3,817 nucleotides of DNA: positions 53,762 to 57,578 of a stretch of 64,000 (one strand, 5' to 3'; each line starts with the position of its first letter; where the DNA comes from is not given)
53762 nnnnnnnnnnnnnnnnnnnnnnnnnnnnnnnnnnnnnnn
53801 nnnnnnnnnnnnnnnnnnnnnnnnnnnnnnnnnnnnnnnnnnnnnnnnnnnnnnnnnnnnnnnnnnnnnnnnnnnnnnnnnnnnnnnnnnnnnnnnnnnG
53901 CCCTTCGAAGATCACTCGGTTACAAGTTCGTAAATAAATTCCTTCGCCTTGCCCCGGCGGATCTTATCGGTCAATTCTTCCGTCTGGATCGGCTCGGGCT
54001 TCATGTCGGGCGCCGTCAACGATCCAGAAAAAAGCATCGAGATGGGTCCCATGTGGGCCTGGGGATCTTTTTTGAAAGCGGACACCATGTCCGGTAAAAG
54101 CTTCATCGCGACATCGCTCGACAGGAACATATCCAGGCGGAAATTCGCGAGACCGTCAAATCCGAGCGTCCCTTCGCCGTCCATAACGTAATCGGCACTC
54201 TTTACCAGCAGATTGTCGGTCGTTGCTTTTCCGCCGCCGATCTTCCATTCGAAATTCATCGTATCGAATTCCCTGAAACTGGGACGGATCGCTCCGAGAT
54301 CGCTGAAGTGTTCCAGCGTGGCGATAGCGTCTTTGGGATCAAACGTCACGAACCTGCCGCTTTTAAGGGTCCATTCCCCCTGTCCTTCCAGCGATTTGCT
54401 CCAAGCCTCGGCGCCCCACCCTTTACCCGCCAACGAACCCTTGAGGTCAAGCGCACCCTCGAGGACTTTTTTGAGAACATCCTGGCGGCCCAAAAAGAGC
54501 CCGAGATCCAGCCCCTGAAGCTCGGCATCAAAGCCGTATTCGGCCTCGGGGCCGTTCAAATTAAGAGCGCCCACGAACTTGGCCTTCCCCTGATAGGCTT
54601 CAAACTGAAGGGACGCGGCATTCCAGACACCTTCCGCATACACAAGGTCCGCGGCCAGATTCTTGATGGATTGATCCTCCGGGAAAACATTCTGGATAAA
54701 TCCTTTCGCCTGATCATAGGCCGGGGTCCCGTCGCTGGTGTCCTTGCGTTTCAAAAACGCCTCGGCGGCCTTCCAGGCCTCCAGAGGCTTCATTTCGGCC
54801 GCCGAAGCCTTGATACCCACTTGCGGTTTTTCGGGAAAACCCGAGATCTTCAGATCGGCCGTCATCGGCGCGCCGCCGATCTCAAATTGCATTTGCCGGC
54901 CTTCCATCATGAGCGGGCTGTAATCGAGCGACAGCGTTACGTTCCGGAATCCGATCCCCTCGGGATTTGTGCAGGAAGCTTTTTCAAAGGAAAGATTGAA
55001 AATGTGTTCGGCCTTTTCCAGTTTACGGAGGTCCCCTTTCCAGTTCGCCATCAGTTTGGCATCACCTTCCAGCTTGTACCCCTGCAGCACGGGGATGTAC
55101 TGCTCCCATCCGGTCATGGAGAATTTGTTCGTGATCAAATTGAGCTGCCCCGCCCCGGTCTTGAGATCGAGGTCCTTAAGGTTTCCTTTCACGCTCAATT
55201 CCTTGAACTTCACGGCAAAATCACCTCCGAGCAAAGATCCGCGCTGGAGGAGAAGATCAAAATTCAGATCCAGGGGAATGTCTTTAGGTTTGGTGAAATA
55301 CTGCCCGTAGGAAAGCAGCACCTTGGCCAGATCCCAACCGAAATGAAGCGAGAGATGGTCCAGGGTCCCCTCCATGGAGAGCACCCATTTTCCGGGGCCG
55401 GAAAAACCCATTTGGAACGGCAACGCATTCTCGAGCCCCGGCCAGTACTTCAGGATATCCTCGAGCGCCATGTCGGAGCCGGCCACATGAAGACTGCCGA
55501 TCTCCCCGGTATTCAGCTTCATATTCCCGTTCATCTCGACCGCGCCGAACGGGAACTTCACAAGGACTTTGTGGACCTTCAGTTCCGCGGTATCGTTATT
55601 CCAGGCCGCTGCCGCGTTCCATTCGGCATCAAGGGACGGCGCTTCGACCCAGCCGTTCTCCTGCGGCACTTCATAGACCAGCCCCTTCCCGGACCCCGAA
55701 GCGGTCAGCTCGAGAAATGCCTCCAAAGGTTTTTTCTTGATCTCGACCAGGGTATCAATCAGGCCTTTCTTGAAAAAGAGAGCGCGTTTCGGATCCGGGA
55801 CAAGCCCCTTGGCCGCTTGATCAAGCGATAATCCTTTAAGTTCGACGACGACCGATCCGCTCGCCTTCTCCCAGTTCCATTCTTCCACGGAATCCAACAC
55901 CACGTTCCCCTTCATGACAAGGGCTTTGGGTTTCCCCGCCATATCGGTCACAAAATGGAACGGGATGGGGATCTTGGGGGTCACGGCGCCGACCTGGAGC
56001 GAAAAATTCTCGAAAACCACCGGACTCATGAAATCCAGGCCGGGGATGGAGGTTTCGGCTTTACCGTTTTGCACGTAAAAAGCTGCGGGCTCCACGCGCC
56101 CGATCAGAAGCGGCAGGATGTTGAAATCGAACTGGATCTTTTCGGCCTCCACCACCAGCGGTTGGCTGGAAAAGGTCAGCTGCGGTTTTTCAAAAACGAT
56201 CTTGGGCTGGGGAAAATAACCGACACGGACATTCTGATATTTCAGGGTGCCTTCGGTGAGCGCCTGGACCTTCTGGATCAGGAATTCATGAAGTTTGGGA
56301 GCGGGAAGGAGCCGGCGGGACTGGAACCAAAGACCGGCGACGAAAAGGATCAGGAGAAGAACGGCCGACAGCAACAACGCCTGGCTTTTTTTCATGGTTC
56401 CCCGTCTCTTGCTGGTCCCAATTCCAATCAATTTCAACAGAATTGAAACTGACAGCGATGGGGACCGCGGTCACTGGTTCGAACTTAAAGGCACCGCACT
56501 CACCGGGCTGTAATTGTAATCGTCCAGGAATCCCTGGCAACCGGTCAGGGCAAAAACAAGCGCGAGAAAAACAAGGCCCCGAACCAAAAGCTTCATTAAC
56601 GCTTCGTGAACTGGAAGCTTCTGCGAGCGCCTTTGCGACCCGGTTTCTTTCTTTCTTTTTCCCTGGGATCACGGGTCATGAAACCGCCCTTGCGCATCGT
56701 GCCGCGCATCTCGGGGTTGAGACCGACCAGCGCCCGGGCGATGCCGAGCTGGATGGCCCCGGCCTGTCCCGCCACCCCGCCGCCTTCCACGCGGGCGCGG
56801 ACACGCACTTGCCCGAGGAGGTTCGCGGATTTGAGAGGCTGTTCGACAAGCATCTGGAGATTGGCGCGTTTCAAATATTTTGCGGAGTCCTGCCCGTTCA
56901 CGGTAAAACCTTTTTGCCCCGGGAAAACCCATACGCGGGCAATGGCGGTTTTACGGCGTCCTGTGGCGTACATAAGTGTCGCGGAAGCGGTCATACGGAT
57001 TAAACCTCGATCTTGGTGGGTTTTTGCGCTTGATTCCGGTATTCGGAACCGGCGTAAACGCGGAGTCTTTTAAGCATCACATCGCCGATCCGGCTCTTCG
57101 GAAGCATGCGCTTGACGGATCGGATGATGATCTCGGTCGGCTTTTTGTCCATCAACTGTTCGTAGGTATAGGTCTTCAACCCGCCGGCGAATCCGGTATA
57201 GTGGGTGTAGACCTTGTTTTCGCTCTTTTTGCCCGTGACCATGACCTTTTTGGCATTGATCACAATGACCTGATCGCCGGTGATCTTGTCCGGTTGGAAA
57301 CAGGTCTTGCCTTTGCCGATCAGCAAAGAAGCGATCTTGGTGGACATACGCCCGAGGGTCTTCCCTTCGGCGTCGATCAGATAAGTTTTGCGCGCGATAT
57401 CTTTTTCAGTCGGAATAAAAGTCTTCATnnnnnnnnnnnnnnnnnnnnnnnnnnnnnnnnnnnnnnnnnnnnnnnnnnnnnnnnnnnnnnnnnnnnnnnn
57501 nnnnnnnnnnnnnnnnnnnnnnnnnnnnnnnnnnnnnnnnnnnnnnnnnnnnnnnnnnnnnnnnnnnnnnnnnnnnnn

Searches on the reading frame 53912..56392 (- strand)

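Call 65: search_protein_families(library=pfam, proteins=[window:53912-56392:-], max_evalue=0.00001)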
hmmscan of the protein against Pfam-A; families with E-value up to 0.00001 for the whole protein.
window:53912-56392:- (826 aa): 1 family
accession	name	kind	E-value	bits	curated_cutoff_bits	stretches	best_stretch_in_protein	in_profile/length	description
PF05170.20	AsmA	-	4e-10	39.6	29.8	0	574-679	455-559/607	AsmA family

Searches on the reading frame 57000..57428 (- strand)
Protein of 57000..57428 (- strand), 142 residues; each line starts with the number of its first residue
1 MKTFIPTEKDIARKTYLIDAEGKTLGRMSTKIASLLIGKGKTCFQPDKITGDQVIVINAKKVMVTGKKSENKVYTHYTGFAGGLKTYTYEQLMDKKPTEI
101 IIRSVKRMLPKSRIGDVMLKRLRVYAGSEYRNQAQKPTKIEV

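Call 12: find_related_loci(query=window:57000-57428:-, collection=genome_contigs, flank=3000)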
Query window:57000-57428:- (142 aa) in genome_contigs; peptide patterns used: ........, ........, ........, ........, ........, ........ (x = any residue, [..] = any of these).
96 stretches matched a pattern; 28 encode a relative of the query (tblastn E <= 1e-3); 28 distinct loci.
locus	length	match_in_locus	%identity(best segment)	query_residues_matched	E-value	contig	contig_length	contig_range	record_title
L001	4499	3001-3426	87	1-142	1e-82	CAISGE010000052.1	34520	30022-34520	MAG: Candidatus Omnitrophica bacterium isolate AM-lipid-02-D9_bin-1187 genome assembly, contig: bin-1187:52/80, whole ge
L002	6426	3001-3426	85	1-142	3e-81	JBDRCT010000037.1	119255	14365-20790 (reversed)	MAG: Candidatus Omnitrophota bacterium isolate MEGAHIT-group-1.200 k141_3188445, whole genome shotgun sequence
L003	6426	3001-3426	85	1-142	6e-81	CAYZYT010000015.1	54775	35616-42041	MAG TPA_asm: uncultured bacterium isolate SRP272421_co2_334 genome assembly, contig: NODE_930_length_54775_cov_13.201919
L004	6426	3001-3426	85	1-142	6e-81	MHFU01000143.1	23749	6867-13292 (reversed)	MAG: Omnitrophica bacterium RIFOXYB12_FULL_50_7 rifoxyb3_full_scaffold_551, whole genome shotgun sequence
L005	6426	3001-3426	85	1-142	1e-80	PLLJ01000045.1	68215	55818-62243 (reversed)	MAG: Candidatus Omnitrophota bacterium isolate fen_1321 73.20120800_E3X.43_contig_3563, whole genome shotgun sequence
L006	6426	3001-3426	85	1-142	1e-80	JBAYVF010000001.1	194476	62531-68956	MAG: Candidatus Omnitrophota bacterium isolate SO_2016_LW3_53 scaffold00091_LW162_2016, whole genome shotgun sequence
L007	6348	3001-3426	85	1-142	1e-80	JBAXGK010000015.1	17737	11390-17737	MAG: Candidatus Omnitrophota bacterium isolate ELA295 MAG295_15, whole genome shotgun sequence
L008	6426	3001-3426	85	1-142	2e-80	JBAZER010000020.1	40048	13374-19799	MAG: Candidatus Omnitrophota bacterium isolate SO_2017_LW3_130 NODE_2293_length_40048_cov_2.256782_LW162_2017, whole gen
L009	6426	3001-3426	84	1-142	3e-80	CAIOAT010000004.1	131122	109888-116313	MAG: Candidatus Omnitrophica bacterium isolate AM-2014-D6_bin-627 genome assembly, contig: bin-627:04/50, whole genome s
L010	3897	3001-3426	85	1-142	2e-79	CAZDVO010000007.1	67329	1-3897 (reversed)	MAG TPA_asm: uncultured bacterium isolate binchicken_co117_427 genome assembly, contig: NODE_775_length_67329_cov_9.2382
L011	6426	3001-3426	84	1-142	3e-79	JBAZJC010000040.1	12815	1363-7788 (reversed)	MAG: Candidatus Omnitrophota bacterium isolate SO_2017_LW4_11 scaffold_9416_c1_LW137-91_2017, whole genome shotgun seque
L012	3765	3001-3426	83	1-142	5e-79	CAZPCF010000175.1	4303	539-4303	MAG TPA_asm: uncultured bacterium isolate SRP178699_co1_136 genome assembly, contig: NODE_31161_length_4303_cov_3.991055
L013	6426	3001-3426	83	1-142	5e-79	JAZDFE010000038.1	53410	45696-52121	MAG: Candidatus Omnitrophota bacterium isolate MEGAHIT-group-0.189 k141_2874394, whole genome shotgun sequence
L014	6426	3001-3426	82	1-142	3e-78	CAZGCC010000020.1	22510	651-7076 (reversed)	MAG TPA_asm: uncultured bacterium isolate binchicken_co113_1 genome assembly, contig: NODE_2548_length_22510_cov_4.60899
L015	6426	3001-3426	80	1-142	6e-77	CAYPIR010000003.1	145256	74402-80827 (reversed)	MAG TPA_asm: uncultured bacterium isolate SRP263991_co2_45 genome assembly, contig: NODE_34_length_145256_cov_15.296444,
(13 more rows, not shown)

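Call 65: search_protein_families(library=pfam, proteins=[window:57000-57428:-], max_evalue=0.00001)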
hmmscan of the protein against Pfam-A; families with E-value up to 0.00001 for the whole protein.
window:57000-57428:- (142 aa): 1 family
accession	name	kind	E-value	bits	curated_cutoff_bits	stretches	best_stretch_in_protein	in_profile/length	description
PF00572.24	Ribosomal_L13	-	6.9e-41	139.5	23.8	1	13-129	1-117/119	Ribosomal protein L13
